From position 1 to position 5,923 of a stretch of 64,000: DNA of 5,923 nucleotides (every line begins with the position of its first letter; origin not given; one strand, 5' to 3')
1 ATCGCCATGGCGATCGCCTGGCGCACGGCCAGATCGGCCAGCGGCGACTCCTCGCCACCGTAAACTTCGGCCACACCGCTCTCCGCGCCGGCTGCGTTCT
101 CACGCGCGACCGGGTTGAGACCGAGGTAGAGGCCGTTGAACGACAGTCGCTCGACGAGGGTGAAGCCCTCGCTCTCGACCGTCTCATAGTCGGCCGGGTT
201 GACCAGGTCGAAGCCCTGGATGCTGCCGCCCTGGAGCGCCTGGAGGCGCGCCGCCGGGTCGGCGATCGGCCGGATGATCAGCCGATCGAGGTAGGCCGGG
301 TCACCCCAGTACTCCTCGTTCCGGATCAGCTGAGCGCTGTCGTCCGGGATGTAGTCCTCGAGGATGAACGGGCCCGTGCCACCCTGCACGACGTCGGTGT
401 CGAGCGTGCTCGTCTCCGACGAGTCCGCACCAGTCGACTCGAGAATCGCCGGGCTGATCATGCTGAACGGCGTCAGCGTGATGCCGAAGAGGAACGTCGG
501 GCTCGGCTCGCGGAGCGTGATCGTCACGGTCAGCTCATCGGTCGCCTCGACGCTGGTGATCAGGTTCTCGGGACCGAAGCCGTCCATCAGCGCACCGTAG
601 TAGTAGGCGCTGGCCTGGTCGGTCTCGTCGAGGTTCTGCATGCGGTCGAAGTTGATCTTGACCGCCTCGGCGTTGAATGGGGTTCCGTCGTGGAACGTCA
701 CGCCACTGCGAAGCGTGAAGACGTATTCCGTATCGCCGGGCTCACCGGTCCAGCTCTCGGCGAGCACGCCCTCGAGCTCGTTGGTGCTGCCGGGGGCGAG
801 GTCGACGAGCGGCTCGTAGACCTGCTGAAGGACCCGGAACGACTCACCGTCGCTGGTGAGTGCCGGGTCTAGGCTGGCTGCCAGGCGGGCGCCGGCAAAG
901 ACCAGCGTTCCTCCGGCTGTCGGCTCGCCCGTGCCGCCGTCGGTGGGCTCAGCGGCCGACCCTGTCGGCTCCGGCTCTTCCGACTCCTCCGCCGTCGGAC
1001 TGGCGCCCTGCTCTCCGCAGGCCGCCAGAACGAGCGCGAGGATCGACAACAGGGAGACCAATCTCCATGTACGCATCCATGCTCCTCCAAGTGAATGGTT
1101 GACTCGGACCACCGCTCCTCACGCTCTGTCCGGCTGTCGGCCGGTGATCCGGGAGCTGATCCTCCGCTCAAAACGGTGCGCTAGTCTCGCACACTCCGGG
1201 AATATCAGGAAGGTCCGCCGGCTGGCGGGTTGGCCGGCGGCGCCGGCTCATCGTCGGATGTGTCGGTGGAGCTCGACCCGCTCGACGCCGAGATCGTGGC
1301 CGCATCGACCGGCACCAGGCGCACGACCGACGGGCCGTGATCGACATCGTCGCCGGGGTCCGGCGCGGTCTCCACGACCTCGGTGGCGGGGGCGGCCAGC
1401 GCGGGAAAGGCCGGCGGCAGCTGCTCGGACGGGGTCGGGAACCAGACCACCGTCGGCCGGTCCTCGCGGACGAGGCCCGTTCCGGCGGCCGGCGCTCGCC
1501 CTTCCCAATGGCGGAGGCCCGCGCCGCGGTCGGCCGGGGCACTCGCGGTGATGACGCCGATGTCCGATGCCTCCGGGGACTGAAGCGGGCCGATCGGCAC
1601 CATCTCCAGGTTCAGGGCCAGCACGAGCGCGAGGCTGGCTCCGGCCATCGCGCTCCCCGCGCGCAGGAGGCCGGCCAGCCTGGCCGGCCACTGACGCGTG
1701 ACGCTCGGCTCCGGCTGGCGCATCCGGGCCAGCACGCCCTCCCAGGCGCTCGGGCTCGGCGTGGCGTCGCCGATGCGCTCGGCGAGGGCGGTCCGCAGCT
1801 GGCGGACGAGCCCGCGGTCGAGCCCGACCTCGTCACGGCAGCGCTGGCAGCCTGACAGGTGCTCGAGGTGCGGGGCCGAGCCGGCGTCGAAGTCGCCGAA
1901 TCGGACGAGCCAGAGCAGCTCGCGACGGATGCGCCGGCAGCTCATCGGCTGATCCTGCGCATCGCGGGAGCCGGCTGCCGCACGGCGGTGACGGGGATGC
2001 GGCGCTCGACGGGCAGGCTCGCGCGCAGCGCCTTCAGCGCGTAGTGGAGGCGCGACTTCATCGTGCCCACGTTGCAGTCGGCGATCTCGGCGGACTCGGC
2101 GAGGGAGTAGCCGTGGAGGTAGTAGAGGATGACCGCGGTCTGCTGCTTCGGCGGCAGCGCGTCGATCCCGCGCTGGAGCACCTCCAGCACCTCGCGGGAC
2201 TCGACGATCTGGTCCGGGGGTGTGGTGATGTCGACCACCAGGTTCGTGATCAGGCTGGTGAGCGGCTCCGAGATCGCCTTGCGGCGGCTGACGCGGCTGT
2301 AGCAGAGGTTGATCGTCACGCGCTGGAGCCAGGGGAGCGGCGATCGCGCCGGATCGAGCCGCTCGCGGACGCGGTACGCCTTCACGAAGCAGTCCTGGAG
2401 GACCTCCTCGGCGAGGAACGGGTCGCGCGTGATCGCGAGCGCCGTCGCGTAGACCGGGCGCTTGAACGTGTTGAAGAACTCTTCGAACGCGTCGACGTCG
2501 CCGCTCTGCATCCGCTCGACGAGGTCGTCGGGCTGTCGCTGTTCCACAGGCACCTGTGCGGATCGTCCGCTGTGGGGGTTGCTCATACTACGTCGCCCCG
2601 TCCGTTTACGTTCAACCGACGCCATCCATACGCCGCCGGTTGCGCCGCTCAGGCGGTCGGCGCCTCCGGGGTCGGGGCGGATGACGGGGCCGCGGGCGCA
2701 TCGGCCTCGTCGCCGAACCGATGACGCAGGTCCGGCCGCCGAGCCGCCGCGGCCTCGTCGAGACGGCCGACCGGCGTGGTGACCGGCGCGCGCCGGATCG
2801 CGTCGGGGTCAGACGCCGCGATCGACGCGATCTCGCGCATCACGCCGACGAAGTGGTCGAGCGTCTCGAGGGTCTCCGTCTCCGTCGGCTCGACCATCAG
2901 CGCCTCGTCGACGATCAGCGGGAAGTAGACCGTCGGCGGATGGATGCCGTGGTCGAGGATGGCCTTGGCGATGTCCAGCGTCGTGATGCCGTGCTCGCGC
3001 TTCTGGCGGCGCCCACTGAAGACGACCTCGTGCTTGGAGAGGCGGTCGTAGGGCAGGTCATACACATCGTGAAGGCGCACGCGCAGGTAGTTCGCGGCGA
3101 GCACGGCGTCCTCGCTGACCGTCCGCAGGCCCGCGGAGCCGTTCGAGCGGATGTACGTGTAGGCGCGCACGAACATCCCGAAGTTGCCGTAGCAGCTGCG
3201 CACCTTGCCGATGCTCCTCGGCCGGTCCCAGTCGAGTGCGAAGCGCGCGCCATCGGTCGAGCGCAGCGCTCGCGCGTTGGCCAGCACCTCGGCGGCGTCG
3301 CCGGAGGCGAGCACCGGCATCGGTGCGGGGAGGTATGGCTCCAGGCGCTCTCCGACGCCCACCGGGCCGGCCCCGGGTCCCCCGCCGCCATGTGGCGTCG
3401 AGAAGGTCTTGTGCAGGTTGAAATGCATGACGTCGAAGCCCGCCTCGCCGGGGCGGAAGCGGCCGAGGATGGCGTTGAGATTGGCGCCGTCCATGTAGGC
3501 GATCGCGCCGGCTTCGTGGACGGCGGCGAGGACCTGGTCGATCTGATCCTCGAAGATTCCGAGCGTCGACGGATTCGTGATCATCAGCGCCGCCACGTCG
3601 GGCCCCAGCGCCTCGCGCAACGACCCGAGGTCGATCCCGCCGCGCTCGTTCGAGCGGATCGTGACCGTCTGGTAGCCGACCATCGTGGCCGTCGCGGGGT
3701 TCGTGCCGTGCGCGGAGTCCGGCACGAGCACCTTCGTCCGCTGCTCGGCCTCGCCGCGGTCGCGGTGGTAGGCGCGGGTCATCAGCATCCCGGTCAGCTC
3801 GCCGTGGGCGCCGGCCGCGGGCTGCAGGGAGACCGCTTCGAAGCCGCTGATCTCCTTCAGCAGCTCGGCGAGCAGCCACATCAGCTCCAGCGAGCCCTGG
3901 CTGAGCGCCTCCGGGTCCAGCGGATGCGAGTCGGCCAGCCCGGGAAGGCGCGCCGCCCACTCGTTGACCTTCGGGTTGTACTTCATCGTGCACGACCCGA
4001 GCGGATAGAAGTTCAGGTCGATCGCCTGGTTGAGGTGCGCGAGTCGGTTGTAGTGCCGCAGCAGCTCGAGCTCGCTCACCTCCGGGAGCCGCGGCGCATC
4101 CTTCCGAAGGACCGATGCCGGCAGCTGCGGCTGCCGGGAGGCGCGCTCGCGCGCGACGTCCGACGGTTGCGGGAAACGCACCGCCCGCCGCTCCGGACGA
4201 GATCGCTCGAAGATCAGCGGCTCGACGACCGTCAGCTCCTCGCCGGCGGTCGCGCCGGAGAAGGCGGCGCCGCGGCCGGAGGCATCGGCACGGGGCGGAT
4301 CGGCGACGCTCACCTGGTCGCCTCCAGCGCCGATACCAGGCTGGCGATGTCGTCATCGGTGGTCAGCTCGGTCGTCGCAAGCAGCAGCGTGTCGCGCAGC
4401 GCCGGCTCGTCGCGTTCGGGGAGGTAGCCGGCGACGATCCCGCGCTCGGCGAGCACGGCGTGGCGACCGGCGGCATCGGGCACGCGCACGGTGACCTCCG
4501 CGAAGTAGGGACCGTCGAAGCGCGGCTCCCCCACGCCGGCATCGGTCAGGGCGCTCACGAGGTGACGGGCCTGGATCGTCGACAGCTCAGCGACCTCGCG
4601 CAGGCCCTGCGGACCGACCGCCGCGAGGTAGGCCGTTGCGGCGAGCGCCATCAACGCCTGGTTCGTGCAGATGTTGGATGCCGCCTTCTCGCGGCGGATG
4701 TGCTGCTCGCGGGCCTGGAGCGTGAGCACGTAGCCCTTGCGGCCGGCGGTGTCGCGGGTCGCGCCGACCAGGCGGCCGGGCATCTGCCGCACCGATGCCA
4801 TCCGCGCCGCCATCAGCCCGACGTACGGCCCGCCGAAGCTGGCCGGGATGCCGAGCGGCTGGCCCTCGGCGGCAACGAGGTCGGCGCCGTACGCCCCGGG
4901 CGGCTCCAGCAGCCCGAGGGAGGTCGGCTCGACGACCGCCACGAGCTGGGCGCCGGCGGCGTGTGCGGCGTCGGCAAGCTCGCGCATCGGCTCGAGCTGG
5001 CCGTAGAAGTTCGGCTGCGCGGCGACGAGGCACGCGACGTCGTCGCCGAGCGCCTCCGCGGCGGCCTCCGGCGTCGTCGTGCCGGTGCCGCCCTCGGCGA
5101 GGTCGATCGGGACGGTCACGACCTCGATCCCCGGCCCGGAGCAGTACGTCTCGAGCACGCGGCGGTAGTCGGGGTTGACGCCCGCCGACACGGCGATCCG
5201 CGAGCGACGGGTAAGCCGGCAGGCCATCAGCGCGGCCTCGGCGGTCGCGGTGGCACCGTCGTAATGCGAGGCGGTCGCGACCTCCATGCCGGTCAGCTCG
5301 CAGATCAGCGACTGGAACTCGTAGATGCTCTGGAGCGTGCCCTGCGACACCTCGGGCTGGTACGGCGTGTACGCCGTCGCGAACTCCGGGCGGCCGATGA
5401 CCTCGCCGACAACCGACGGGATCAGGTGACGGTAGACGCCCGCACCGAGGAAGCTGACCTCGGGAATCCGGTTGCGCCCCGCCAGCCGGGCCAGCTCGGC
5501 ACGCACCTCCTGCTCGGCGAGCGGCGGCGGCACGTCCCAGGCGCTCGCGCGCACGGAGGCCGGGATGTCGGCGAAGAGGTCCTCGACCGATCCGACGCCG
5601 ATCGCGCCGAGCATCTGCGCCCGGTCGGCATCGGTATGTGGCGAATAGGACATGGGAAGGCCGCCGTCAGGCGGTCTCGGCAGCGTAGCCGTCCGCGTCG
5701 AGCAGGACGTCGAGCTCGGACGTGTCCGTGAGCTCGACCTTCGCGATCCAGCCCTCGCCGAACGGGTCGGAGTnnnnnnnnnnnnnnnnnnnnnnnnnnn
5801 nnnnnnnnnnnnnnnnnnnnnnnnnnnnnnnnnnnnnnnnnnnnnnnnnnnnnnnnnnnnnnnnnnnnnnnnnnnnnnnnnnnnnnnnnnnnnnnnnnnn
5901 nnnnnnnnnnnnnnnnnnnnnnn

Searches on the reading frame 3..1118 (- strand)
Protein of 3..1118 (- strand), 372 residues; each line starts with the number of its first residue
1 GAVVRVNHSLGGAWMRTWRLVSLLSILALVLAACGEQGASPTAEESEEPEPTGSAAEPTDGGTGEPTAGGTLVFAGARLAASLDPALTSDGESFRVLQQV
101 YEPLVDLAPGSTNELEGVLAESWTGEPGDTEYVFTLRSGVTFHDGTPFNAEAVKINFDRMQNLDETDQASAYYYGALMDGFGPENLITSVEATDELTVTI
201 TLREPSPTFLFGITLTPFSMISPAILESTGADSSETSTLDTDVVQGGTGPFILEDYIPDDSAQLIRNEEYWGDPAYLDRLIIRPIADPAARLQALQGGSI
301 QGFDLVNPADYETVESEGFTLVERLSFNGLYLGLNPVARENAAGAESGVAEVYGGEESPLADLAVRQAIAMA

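Call 80: search_protein_families(library=pfam, proteins=[window:3-1118:-], max_evalue=0.00001)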
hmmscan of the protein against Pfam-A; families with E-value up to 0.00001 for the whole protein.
window:3-1118:- (372 aa): 1 family
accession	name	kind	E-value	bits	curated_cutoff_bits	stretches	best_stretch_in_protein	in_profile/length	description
PF00496.27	SBP_bac_5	-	2e-51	175.7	32.4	1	115-372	2-225/368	Bacterial extracellular solute-binding proteins, family 5 Middle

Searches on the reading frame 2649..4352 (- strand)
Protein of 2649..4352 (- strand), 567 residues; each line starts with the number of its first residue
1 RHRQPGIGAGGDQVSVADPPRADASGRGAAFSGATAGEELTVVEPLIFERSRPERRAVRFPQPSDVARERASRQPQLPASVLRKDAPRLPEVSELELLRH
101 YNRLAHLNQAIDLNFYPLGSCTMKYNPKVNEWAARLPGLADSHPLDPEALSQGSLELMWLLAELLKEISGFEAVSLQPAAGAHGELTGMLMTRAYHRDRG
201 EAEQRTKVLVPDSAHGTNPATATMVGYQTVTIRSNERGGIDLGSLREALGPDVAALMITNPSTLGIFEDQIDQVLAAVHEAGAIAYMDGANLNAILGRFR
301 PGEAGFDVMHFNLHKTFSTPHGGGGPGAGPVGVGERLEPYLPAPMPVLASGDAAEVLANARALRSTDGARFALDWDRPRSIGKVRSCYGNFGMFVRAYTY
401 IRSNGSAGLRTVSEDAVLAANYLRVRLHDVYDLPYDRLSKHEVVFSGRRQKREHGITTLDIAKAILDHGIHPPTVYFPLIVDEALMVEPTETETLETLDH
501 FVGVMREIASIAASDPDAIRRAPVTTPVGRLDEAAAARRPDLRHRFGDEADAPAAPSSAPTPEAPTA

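Call 80: search_protein_families(library=pfam, proteins=[window:2649-4352:-], max_evalue=0.00001)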
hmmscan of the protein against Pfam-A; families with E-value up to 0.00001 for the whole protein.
window:2649-4352:- (567 aa): 1 family
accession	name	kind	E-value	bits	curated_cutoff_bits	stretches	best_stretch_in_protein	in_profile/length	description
PF21478.3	GcvP2_C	-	3.6e-22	79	27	1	413-510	2-100/122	Glycine dehydrogenase, C-terminal domain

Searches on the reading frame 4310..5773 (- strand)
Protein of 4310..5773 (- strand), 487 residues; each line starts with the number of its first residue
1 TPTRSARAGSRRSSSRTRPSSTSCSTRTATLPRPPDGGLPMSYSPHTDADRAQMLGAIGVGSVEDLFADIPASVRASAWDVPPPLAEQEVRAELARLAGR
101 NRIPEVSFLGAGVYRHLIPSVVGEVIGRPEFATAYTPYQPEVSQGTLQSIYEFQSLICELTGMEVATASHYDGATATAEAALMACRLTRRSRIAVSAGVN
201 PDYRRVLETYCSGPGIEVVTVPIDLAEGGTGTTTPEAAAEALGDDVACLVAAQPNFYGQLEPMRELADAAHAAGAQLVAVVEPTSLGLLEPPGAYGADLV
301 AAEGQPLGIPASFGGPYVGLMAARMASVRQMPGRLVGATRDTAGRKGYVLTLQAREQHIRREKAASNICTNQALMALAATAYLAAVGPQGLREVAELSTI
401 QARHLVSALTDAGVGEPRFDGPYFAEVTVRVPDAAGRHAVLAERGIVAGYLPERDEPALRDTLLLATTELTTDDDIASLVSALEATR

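Call 80: search_protein_families(library=pfam, proteins=[window:4310-5773:-], max_evalue=0.00001)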
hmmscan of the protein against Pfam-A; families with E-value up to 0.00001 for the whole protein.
window:4310-5773:- (487 aa): 1 family
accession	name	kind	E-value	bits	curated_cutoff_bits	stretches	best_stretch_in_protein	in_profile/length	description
PF02347.22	GDC-P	-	1.9e-122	409.7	26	1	42-482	2-428/429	Glycine cleavage system P-protein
